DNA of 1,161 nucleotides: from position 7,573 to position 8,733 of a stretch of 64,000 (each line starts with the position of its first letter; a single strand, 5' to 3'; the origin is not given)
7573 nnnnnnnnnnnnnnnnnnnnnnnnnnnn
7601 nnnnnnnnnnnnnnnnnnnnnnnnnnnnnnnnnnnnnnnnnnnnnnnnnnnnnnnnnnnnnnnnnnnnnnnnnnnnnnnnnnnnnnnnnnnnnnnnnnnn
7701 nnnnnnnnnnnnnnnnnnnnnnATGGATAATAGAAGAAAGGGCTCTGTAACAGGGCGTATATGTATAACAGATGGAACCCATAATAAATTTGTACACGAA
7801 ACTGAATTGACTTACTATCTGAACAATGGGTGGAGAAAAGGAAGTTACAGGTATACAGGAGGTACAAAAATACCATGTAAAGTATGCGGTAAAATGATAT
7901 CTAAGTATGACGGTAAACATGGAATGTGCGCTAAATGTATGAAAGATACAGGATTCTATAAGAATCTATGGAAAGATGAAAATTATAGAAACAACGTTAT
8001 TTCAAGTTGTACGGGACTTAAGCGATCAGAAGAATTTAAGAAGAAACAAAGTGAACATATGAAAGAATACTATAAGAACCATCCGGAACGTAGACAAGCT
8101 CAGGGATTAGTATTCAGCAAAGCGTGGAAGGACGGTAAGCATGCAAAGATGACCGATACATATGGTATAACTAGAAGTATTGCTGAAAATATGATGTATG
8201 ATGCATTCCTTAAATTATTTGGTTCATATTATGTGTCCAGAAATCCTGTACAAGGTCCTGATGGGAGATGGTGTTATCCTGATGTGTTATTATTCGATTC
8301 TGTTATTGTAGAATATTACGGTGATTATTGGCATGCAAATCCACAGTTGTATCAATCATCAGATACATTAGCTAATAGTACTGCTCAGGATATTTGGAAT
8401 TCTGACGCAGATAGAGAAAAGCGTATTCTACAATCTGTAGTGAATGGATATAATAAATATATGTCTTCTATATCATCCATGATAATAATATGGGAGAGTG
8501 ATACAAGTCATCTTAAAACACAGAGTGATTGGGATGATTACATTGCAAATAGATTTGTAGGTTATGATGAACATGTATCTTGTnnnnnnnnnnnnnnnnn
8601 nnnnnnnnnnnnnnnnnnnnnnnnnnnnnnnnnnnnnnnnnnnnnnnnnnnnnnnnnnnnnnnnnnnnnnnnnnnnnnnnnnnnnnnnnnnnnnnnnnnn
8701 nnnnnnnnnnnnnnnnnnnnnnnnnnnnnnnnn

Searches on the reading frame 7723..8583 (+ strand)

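Call 16: search_protein_families(library=phrogs, max_evalue=0.01, proteins=[window:7723-8583:+])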
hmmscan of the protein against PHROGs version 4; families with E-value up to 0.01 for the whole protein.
window:7723-8583:+ (287 aa): 2 families
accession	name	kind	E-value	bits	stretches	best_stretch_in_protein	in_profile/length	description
phrog_22677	-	unknown function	4.8e-08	33.7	1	177-260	255-332/353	-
phrog_22215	-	unknown function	0.0076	17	1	78-142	134-196/324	-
